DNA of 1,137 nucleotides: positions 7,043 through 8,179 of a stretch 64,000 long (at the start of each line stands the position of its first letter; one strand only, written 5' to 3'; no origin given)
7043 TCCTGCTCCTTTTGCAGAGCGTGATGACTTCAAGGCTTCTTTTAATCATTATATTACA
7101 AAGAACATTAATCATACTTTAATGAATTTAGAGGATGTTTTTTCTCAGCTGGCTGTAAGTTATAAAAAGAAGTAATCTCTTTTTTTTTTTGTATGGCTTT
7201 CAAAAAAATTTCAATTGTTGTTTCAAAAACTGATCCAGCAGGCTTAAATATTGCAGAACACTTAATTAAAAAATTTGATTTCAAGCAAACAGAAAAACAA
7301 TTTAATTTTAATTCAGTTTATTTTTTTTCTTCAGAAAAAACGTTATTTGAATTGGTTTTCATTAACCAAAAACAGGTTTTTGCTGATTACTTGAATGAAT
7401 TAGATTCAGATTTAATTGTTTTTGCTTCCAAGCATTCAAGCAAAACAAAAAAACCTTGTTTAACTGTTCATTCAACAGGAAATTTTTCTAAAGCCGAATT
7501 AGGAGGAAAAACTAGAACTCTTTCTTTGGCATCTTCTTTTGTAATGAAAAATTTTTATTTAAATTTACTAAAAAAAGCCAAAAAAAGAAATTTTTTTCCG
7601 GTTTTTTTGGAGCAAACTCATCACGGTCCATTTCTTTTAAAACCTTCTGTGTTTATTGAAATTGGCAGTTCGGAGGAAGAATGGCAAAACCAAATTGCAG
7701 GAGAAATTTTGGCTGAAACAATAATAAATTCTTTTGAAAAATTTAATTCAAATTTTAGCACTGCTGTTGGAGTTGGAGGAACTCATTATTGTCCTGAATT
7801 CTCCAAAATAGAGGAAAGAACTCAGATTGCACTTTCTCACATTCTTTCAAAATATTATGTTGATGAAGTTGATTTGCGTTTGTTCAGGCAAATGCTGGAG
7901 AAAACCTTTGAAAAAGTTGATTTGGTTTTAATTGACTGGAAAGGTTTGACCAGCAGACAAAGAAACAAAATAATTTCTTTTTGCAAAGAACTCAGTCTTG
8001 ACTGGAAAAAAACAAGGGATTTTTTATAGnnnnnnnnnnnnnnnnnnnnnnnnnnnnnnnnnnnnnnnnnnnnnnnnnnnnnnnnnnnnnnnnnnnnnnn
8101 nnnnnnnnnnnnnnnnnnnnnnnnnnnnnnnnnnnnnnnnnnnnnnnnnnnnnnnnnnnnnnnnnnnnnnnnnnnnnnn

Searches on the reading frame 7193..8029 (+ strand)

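Call 6: search_protein_families(library=ncbifam, proteins=[window:7193-8029:+], max_evalue=0.00001)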
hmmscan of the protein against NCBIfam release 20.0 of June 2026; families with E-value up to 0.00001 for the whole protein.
window:7193-8029:+ (278 aa): 8 families
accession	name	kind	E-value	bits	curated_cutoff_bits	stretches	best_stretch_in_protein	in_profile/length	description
NF003072.0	PRK03995.1-4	equivalog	6e-74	248.9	272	1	7-270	3-267/271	D-aminoacyl-tRNA deacylase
NF003074.0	PRK03995.1-6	equivalog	5.2e-61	206.3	481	1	8-272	4-270/272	D-aminoacyl-tRNA deacylase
NF011436.0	PRK14866.1-3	equivalog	9.8e-50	169.6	612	1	5-270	2-250/435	hypothetical protein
NF003073.0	PRK03995.1-5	equivalog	1.9e-44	151.9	562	1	4-271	12-283/297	D-aminoacyl-tRNA deacylase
NF003071.0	PRK03995.1-3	equivalog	2.2e-44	151.6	363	1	7-273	4-253/254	D-aminoacyl-tRNA deacylase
NF003070.0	PRK03995.1-1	equivalog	9.8e-37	126.7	352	1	72-270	39-233/237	D-aminoacyl-tRNA deacylase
NF011435.0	PRK14866.1-1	equivalog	3.9e-35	121.7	622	1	6-247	2-247/441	hypothetical protein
NF011437.0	PRK14866.1-5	equivalog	2.1e-22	79.6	1107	1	6-226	5-225/524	hypothetical protein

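Call 31: search_protein_families(library=pfam, proteins=[window:7193-8029:+], max_evalue=0.001)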
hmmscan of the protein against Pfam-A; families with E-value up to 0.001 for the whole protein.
window:7193-8029:+ (278 aa): 1 family
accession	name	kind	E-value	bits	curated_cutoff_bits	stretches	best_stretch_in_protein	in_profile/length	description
PF04414.18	tRNA_deacylase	-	1.8e-66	224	33.6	1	70-271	3-204/205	D-aminoacyl-tRNA deacylase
